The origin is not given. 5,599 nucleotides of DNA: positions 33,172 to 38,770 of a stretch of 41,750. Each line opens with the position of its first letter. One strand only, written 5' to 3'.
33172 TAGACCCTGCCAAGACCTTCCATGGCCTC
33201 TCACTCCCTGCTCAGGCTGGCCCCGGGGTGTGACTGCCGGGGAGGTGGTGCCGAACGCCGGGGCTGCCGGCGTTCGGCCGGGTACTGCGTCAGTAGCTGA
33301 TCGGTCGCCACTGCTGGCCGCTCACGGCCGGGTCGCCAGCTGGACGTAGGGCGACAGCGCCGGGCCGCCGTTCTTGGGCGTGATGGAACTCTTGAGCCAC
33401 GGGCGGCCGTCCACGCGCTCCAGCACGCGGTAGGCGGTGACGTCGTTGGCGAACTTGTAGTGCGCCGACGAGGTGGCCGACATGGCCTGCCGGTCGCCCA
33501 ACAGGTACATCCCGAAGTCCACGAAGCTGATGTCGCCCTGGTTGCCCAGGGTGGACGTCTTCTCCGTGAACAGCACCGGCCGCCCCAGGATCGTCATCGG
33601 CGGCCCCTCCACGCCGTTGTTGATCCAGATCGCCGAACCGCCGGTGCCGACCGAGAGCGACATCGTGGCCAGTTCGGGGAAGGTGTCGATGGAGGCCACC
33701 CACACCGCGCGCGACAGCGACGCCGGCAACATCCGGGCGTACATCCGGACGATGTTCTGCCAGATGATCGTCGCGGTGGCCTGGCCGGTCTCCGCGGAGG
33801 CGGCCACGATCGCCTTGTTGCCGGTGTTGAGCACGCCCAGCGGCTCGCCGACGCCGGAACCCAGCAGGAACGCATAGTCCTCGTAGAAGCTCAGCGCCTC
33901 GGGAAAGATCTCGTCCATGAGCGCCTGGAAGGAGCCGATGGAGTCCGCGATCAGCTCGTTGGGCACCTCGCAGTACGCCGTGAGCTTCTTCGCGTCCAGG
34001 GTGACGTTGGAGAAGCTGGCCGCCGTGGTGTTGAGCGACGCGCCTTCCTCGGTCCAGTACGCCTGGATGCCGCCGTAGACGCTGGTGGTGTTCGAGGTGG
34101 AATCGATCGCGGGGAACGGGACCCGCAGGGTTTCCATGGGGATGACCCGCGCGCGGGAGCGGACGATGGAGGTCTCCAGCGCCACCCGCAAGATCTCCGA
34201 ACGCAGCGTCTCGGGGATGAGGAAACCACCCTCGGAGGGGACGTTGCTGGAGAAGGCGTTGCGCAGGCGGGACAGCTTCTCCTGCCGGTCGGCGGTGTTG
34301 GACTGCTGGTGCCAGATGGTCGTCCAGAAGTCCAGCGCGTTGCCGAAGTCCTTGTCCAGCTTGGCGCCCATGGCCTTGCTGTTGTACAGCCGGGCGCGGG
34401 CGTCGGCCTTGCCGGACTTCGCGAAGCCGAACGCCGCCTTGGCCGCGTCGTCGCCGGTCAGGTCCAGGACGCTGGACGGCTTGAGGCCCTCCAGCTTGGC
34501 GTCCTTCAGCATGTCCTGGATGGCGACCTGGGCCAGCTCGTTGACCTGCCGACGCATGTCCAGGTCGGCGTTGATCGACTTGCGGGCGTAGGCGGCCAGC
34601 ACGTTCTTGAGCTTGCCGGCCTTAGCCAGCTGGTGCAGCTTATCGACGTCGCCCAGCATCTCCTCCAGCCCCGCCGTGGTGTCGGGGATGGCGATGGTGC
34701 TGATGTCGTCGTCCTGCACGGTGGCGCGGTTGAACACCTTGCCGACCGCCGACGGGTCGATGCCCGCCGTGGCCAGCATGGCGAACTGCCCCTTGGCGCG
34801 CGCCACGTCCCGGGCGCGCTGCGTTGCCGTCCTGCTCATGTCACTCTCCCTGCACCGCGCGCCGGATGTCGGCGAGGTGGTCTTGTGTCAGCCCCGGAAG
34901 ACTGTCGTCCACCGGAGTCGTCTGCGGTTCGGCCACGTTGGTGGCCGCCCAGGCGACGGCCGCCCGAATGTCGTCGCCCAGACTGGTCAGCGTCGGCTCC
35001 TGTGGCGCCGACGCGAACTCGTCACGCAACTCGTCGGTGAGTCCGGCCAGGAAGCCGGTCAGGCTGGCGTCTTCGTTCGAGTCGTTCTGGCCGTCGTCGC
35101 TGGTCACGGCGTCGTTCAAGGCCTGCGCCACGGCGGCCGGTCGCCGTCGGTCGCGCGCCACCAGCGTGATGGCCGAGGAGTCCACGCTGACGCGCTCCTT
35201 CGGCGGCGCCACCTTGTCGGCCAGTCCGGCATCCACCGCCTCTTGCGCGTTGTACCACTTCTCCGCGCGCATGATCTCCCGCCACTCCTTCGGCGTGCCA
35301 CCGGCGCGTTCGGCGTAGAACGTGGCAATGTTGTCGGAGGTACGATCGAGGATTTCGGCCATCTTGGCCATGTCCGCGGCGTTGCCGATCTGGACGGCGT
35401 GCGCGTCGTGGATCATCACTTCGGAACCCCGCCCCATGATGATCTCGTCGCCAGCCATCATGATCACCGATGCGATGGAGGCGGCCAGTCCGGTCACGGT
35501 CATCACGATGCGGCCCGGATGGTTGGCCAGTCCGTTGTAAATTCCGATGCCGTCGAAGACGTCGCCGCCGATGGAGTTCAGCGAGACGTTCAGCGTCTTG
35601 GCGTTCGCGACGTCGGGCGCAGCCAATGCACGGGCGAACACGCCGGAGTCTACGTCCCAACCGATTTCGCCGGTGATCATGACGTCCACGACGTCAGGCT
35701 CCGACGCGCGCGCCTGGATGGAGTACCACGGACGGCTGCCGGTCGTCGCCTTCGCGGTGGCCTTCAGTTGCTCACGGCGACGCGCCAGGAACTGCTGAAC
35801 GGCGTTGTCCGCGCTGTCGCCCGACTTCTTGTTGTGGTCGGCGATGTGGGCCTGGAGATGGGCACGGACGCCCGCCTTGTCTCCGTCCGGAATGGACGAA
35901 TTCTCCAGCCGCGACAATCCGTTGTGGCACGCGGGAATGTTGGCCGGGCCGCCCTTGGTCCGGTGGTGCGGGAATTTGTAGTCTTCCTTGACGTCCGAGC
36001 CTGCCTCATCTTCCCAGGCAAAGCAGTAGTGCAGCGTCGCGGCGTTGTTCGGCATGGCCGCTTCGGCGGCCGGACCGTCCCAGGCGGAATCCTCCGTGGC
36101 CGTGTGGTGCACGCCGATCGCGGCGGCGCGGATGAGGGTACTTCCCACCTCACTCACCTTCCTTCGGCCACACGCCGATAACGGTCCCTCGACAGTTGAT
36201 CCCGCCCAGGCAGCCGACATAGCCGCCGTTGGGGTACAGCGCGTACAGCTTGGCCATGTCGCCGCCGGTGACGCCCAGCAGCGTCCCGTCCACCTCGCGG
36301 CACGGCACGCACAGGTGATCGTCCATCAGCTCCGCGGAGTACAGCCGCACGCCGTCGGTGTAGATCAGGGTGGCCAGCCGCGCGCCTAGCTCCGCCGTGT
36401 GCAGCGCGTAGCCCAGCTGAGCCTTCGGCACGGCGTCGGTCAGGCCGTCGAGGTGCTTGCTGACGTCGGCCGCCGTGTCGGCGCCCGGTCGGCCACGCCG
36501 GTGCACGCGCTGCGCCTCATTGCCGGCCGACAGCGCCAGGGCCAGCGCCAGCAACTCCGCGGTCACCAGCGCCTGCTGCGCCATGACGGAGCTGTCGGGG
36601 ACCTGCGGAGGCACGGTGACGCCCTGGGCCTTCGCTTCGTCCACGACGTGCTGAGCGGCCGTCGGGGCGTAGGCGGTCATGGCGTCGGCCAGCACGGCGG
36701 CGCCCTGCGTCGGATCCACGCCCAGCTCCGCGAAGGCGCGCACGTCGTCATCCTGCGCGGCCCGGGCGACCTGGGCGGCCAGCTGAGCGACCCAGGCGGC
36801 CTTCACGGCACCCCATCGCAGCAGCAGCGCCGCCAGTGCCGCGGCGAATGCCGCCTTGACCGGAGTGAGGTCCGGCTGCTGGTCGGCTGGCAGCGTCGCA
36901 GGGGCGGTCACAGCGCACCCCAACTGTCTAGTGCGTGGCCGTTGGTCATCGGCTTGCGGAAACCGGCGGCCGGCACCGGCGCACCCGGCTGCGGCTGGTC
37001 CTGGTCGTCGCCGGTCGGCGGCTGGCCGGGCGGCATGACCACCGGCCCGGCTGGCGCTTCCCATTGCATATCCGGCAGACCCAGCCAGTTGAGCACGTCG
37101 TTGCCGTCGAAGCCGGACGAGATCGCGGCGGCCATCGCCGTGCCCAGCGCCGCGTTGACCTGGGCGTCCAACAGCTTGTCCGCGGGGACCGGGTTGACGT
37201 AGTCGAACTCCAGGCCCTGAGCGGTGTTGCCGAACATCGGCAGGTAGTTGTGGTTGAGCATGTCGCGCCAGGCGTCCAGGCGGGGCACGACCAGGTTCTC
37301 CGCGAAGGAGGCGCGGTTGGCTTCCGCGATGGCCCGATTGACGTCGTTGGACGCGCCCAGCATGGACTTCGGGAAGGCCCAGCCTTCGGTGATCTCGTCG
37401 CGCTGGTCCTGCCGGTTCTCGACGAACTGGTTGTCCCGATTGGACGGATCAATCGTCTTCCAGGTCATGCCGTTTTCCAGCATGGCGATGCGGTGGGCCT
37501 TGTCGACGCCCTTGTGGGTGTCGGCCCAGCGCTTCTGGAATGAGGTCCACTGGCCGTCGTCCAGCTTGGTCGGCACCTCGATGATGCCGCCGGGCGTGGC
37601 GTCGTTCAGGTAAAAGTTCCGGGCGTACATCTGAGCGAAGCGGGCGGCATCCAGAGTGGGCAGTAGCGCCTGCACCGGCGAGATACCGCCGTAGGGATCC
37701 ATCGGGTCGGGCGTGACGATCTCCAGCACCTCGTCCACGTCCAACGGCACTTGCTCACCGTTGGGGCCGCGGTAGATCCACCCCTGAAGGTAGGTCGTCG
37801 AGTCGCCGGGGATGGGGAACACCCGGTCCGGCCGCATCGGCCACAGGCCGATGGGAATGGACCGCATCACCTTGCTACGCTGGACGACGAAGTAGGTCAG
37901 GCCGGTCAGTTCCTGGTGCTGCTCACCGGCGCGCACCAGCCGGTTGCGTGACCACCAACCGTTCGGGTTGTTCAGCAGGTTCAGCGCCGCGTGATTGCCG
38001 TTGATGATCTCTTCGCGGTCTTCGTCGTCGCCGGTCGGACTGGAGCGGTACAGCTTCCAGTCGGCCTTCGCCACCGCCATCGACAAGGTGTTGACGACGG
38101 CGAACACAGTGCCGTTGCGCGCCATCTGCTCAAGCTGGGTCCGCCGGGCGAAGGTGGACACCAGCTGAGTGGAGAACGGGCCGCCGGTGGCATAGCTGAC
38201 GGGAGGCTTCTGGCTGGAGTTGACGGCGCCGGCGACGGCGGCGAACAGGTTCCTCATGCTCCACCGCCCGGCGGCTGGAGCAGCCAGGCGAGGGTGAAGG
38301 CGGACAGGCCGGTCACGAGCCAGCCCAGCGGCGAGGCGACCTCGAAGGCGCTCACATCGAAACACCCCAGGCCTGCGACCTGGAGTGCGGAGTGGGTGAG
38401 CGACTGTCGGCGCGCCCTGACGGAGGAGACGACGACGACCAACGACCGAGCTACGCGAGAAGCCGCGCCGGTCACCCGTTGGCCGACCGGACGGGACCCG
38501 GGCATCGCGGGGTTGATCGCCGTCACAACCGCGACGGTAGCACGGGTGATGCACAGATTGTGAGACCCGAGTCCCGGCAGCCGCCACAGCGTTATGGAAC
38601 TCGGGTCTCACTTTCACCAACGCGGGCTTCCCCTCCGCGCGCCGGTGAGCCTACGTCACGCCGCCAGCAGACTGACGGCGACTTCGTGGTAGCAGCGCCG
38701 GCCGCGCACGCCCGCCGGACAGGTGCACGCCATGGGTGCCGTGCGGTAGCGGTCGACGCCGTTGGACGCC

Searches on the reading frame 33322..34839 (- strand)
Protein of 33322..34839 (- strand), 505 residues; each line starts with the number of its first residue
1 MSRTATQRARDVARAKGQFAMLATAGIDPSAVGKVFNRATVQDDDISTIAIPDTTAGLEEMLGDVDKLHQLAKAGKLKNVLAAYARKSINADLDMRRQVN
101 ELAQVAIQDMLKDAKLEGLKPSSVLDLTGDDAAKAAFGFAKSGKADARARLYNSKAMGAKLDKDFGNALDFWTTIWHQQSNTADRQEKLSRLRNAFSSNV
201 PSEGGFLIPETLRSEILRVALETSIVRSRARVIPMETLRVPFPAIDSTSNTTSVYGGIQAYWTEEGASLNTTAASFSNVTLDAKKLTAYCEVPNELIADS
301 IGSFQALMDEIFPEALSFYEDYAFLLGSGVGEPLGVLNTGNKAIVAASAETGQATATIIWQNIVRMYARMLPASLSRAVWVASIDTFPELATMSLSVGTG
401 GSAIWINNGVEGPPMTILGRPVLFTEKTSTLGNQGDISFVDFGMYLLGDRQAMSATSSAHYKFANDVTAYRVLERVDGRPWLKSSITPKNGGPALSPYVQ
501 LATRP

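Call 98: search_protein_families(library=phrogs, proteins=[window:33322-34839:-], max_evalue=0.001)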
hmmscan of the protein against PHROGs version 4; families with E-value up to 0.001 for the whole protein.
window:33322-34839:- (505 aa): 2 families
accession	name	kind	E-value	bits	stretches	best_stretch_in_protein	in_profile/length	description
phrog_10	-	head and packaging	1.3e-45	157.6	1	67-494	255-641/752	major head protein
phrog_617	-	head and packaging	1.3e-17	64.9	1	197-459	340-585/626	major head protein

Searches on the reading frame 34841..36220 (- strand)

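Call 98: search_protein_families(library=phrogs, proteins=[window:34841-36220:-], max_evalue=0.001)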
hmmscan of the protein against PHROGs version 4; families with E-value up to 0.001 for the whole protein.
window:34841-36220:- (459 aa): 12 families
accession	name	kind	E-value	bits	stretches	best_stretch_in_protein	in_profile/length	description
phrog_2976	-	head and packaging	1.1e-69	237.1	1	162-416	5-257/394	head maturation protease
phrog_94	-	head and packaging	4e-63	215.9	1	155-380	58-290/622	head maturation protease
phrog_133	-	head and packaging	2e-56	193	1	160-345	4-186/668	head maturation protease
phrog_3348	-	unknown function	1.3e-54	187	1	149-388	8-247/386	-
phrog_1684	-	head and packaging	6.6e-44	151.5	1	164-363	29-220/284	head maturation protease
phrog_53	-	head and packaging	4.7e-26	93.1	1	136-350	42-291/583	head maturation protease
phrog_13984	-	unknown function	9.5e-16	59.1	1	148-269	4-122/123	-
phrog_1827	-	other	2.7e-10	40.9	1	209-298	54-143/202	ATP-dependent protease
phrog_23753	-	head and packaging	6.2e-10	40.1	1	209-357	43-192/298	head maturation protease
phrog_33547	-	unknown function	4.1e-08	33.6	1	206-335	28-156/357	-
phrog_20705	-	head and packaging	1.2e-05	24.8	1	204-339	207-347/690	virion structural protein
phrog_5410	-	other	4.6e-05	23.8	1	209-323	57-170/323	ATP-dependent protease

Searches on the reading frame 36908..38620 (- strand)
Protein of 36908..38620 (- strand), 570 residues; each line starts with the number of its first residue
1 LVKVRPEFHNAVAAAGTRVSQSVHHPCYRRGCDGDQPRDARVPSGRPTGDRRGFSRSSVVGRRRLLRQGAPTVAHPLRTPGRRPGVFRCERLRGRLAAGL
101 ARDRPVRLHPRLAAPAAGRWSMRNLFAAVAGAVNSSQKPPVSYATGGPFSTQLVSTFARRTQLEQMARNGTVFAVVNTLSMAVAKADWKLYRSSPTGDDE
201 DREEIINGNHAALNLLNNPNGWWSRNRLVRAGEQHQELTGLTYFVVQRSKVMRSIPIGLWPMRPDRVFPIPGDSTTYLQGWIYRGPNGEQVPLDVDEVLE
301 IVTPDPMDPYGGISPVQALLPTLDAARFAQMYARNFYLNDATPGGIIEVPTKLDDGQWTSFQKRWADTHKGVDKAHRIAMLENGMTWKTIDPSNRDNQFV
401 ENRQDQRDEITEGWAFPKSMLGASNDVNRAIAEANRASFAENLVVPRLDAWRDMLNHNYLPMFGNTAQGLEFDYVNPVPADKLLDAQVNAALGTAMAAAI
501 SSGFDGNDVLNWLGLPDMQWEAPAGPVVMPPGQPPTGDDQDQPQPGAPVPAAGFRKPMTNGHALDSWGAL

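Call 98: search_protein_families(library=phrogs, proteins=[window:36908-38620:-], max_evalue=0.001)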
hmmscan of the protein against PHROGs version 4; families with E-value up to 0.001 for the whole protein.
window:36908-38620:- (570 aa): 3 families
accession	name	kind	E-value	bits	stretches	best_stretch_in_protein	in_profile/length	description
phrog_2662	-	head and packaging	5.3e-58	198.2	1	144-491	42-387/717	portal protein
phrog_12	-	head and packaging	1.3e-55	190.6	1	150-537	72-439/646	portal protein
phrog_5929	-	head and packaging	2.1e-14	54.4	1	333-473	8-146/228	portal protein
